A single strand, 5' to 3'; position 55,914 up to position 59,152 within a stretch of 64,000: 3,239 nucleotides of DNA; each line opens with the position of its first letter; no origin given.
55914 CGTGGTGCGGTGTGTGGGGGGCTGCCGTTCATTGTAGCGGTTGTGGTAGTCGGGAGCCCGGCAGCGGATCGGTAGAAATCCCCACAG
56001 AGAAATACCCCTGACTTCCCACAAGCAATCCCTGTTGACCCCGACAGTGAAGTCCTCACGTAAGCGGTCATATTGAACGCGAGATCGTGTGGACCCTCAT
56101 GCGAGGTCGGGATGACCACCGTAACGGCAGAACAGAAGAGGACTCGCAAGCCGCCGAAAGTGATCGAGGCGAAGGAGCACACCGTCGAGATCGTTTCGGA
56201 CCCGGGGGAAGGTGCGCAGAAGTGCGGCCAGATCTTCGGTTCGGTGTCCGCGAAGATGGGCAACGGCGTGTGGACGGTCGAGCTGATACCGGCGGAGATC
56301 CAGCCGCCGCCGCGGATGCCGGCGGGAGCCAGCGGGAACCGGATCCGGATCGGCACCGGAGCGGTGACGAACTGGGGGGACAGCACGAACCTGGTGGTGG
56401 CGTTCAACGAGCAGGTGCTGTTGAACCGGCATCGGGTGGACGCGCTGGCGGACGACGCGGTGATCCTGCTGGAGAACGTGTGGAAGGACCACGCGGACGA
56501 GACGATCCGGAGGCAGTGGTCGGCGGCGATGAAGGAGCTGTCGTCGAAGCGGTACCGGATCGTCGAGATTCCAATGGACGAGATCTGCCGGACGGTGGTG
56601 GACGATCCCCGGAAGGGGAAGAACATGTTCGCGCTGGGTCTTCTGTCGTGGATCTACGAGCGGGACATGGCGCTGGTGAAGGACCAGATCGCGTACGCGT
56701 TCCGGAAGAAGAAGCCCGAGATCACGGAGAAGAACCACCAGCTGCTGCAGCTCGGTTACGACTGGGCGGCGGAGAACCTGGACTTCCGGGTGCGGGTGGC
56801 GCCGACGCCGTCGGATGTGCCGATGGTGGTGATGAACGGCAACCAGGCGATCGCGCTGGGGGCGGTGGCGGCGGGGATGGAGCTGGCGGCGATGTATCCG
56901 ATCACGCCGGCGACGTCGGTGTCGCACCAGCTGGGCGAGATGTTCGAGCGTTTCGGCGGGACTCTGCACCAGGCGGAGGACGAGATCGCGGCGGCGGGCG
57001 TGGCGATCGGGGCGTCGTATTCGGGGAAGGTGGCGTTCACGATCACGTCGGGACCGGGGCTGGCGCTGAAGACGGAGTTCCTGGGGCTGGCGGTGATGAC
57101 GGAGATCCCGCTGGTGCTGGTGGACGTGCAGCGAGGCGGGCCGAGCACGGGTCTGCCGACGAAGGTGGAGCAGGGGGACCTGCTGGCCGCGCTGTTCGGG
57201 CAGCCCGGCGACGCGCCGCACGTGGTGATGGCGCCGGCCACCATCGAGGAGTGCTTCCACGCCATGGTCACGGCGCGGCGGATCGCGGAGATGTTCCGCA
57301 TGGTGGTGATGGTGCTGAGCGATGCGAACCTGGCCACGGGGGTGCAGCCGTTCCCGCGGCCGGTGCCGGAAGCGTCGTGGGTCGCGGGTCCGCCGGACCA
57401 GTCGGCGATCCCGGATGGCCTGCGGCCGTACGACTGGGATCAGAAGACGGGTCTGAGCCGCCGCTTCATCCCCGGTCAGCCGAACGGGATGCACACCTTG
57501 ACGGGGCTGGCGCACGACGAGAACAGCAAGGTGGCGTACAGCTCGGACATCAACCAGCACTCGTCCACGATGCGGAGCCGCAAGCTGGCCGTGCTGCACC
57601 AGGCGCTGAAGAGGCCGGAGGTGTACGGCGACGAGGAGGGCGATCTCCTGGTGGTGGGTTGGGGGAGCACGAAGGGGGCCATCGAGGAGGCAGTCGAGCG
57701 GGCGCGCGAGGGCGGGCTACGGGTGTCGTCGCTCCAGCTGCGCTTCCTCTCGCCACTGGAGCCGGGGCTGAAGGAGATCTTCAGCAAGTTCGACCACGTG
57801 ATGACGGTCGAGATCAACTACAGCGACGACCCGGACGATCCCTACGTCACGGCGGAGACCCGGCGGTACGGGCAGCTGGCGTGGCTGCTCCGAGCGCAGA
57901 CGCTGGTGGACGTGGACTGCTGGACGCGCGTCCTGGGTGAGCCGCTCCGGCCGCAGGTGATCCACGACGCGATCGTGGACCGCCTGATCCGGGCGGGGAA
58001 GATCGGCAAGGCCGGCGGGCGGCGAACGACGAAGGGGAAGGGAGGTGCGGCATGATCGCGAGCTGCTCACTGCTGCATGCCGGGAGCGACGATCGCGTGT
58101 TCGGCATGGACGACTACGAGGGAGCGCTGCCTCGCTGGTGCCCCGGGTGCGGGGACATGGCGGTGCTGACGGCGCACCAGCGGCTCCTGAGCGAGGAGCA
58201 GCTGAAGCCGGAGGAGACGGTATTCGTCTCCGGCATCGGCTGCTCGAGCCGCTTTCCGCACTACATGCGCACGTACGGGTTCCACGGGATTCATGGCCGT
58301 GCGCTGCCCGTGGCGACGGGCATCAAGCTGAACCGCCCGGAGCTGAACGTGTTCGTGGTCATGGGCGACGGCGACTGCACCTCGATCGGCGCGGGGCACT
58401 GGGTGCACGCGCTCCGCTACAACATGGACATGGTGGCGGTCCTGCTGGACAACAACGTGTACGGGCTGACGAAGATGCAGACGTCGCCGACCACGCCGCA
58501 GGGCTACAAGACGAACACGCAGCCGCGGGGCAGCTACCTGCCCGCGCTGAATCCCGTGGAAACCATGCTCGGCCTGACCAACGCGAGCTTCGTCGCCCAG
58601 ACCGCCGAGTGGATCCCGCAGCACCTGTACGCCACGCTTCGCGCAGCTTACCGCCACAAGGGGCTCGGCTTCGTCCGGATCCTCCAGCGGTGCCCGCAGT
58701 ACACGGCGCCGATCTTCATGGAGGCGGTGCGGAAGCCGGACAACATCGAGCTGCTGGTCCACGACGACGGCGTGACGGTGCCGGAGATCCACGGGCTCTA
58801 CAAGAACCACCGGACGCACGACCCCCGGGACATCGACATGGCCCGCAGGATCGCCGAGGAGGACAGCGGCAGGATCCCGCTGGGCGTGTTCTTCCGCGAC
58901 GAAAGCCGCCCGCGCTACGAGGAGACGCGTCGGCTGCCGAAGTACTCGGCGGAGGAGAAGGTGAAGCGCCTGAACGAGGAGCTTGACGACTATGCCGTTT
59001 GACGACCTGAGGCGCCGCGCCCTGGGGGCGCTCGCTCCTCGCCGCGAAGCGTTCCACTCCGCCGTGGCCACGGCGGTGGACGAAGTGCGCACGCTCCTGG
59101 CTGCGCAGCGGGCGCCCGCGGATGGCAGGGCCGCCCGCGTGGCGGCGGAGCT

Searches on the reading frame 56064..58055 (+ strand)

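Call 81: search_protein_families(library=pfam, proteins=[window:56064-58055:+], max_evalue=0.00001)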
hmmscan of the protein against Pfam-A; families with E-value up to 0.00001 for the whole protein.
window:56064-58055:+ (663 aa): 2 families
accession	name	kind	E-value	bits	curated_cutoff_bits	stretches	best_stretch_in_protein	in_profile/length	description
PF01855.24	POR_N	-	9.2e-47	160.1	27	1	266-429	2-164/231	Pyruvate flavodoxin/ferredoxin oxidoreductase, thiamine diP-bdg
PF01558.24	POR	-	2e-14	54.6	27.4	1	48-233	2-173/173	Pyruvate ferredoxin/flavodoxin oxidoreductase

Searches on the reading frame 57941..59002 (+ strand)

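Call 81: search_protein_families(library=pfam, proteins=[window:57941-59002:+], max_evalue=0.00001)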
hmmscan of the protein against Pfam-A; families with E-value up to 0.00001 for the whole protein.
window:57941-59002:+ (353 aa): 2 families
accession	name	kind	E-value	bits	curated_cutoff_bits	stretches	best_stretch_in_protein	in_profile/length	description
PF02775.26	TPP_enzyme_C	-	7.2e-27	94.5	21.9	1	99-246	2-150/151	Thiamine pyrophosphate enzyme, C-terminal TPP binding domain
PF12367.13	PFO_beta_C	-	5.3e-08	33.2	24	1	287-329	18-60/66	Pyruvate ferredoxin oxidoreductase beta subunit C terminal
